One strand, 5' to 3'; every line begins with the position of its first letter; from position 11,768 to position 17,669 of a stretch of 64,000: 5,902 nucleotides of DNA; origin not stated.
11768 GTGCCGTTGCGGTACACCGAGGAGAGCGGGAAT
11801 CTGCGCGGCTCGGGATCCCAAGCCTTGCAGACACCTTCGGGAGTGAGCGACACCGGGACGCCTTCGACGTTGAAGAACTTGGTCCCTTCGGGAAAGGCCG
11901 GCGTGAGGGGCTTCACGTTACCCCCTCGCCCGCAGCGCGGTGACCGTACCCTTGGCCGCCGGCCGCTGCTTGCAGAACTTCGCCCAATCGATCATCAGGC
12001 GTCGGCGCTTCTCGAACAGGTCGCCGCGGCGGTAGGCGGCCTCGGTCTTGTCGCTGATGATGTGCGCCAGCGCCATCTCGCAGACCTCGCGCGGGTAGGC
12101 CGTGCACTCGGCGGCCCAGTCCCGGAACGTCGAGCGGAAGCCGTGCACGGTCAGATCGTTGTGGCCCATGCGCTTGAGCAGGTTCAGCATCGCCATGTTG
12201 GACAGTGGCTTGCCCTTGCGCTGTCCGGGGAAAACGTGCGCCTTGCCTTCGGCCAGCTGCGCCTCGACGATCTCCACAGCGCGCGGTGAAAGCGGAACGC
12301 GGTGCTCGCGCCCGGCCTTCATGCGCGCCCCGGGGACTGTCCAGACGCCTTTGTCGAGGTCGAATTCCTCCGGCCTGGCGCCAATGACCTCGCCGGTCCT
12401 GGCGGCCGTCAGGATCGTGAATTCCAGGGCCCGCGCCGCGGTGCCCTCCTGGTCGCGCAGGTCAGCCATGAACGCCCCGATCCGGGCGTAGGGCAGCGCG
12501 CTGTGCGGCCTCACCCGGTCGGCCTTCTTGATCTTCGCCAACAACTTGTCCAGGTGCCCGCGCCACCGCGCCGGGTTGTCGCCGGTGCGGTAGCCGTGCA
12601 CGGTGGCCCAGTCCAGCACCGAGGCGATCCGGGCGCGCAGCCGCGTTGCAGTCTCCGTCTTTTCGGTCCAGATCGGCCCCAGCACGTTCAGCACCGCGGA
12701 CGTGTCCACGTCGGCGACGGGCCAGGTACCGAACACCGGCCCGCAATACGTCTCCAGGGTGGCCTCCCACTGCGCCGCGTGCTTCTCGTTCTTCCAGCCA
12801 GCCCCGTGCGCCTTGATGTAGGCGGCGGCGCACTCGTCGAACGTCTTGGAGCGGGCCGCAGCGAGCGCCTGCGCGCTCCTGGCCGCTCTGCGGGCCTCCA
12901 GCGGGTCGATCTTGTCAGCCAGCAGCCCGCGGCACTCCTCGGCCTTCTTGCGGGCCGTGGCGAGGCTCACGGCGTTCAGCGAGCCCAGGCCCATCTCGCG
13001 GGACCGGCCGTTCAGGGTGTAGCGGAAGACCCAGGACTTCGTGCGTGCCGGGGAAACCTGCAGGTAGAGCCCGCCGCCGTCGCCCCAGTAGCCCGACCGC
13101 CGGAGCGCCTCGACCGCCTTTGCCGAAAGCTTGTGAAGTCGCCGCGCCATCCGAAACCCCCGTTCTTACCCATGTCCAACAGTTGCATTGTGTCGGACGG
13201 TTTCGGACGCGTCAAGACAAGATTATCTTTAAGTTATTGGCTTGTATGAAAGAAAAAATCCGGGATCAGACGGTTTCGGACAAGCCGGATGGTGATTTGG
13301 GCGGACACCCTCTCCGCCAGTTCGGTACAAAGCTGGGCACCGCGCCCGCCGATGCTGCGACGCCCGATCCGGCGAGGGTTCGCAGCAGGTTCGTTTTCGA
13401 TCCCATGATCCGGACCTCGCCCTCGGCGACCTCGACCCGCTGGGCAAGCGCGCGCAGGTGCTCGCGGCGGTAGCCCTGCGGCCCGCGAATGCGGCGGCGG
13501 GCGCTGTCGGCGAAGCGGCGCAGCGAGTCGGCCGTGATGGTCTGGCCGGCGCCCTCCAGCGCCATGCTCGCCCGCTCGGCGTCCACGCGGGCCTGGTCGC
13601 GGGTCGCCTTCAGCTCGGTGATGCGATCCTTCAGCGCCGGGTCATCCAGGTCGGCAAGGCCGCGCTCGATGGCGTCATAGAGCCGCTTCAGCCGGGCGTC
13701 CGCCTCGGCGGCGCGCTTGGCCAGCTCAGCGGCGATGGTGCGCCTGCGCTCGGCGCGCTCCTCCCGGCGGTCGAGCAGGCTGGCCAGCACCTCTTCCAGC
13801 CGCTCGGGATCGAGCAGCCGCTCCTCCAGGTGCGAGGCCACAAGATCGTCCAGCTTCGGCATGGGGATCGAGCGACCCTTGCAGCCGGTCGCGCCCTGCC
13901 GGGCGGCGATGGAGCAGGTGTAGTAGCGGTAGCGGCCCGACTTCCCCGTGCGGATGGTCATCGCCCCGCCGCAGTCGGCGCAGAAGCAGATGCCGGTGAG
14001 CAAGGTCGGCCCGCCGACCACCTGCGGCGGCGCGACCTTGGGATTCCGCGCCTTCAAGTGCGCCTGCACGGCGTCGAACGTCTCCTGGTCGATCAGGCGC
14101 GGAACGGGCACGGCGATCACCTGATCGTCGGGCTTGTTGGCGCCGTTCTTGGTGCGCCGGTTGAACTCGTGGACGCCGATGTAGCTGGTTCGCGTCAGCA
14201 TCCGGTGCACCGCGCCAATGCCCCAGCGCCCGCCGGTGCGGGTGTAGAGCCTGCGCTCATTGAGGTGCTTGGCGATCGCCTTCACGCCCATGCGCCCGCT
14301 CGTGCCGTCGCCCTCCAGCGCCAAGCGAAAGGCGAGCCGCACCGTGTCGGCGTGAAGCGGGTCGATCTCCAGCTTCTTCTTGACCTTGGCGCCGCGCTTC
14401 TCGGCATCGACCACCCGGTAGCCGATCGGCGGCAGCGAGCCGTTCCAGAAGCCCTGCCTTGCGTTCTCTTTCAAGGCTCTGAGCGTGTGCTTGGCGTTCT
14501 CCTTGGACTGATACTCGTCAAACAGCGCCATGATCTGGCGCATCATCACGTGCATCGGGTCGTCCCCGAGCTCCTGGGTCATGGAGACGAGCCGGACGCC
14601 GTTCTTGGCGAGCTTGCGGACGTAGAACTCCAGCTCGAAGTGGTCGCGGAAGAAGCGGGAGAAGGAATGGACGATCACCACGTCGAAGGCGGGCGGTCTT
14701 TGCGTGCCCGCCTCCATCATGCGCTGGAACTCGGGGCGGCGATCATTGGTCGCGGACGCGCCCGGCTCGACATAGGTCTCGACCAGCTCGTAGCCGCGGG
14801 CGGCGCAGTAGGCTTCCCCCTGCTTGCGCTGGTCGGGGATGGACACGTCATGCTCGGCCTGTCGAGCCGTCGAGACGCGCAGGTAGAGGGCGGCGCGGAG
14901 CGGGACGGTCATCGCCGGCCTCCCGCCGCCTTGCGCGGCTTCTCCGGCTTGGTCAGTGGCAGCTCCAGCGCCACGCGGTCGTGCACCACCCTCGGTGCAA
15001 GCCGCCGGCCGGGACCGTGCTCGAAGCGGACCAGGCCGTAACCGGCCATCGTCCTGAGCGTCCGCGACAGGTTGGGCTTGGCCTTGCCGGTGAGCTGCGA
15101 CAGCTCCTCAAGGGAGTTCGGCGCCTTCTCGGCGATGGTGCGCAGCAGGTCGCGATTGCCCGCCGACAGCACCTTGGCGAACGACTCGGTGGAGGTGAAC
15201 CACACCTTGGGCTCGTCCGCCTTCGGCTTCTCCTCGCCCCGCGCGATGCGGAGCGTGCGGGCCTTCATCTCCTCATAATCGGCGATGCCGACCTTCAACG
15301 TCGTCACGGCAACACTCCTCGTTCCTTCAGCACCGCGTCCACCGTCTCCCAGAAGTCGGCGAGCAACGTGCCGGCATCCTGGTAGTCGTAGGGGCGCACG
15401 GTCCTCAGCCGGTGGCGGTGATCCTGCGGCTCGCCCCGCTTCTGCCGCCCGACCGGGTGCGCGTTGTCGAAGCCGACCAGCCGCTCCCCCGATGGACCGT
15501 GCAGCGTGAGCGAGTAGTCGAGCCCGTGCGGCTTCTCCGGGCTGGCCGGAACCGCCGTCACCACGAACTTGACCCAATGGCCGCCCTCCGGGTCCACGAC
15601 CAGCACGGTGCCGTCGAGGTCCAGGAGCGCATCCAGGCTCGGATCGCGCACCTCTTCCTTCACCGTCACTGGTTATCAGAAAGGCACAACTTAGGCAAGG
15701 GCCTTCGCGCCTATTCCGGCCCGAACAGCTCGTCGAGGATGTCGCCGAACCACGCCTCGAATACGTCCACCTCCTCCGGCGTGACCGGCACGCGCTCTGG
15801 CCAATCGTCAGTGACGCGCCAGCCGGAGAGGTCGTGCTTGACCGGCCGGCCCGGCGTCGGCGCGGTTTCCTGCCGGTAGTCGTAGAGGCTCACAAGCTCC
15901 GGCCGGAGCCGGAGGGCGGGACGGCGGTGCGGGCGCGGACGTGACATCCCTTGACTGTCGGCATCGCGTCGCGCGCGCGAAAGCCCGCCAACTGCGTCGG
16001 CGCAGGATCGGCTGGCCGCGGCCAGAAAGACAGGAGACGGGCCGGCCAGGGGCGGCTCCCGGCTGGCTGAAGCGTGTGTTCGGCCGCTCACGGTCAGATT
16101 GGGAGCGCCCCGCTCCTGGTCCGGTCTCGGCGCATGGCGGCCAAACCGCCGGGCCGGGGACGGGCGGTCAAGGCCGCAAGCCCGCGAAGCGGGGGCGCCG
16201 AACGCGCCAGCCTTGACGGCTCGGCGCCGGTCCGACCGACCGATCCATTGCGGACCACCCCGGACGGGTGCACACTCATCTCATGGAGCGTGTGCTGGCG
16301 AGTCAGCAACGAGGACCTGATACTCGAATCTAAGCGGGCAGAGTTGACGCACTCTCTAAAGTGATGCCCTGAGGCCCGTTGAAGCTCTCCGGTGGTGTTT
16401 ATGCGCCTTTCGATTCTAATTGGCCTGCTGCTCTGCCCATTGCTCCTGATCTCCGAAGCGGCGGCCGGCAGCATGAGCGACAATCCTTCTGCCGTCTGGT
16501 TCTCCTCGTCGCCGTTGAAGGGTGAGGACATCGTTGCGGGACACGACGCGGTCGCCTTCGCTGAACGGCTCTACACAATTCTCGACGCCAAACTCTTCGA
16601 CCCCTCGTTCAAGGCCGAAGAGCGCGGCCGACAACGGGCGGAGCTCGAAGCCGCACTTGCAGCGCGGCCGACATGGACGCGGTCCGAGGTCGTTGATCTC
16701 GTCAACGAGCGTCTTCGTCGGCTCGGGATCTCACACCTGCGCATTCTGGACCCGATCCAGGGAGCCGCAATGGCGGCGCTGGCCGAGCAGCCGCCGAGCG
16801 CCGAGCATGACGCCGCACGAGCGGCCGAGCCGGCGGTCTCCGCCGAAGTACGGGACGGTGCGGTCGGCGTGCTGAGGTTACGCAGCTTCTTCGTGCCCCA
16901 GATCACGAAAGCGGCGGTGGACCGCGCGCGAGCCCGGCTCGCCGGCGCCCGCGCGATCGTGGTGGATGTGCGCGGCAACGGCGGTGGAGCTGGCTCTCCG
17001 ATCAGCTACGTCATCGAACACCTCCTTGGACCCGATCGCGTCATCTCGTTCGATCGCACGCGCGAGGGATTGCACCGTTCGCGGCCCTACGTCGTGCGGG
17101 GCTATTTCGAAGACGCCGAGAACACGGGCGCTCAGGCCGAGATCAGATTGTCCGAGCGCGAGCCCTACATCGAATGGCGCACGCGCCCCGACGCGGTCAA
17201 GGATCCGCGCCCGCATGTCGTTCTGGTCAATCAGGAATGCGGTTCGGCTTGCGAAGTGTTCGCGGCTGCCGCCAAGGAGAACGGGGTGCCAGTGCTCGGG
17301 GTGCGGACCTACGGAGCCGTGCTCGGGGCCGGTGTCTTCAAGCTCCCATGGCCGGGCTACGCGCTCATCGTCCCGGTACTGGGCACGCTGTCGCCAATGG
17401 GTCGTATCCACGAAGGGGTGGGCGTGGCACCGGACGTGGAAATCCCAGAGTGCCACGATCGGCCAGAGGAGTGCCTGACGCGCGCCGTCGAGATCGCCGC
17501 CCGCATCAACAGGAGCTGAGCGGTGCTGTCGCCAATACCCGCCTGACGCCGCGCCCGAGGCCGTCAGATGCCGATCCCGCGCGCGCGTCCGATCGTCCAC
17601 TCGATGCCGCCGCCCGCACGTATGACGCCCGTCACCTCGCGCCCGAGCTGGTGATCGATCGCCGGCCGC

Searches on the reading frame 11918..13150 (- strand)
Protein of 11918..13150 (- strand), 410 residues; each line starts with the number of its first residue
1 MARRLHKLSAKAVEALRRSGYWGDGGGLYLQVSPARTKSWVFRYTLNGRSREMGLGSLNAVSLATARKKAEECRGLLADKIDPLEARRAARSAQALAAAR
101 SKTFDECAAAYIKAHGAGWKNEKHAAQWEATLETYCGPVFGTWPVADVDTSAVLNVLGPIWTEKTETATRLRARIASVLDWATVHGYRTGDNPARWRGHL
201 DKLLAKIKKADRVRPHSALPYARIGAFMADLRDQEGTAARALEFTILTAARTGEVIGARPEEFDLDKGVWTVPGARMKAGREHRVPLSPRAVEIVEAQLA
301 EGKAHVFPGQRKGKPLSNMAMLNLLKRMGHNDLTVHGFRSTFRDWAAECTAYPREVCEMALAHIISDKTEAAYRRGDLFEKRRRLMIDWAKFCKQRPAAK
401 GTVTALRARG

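Call 34: search_protein_families(library=pfam, proteins=[window:11918-13150:-], max_evalue=0.001)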
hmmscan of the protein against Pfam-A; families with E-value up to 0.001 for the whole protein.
window:11918-13150:- (410 aa): 3 families
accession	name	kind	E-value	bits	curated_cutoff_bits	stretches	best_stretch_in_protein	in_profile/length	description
PF22022.2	Phage_int_M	-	1.3e-31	109.1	27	1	104-199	1-96/96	Phage integrase central domain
PF13356.12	Arm-DNA-bind_3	-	2.1e-21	76.3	27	1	8-90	1-83/83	Arm DNA-binding domain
PF00589.27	Phage_integrase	-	5.3e-13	49.5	27.1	1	237-373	23-165/172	Phage integrase family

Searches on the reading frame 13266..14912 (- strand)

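Call 34: search_protein_families(library=pfam, proteins=[window:13266-14912:-], max_evalue=0.001)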
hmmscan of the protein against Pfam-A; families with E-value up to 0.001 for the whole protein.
window:13266-14912:- (548 aa): 3 families
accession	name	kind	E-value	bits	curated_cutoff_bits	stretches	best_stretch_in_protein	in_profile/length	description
PF00239.26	Resolvase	-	2.9e-30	105.7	23.3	1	7-154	1-143/145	Resolvase, N terminal domain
PF07508.19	Recombinase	-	3.1e-18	66.3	21.1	1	187-289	3-102/102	Recombinase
PF13408.12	Zn_ribbon_recom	-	6.5e-17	62.1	25.3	1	304-362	1-57/58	Recombinase zinc beta ribbon domain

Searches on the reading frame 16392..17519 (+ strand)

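Call 34: search_protein_families(library=pfam, proteins=[window:16392-17519:+], max_evalue=0.001)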
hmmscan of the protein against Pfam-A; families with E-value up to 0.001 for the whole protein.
window:16392-17519:+ (375 aa): 1 family
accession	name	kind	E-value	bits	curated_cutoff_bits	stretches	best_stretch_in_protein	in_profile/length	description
PF03572.23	Peptidase_S41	-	7.9e-21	74.8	24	1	158-351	2-165/165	Peptidase family S41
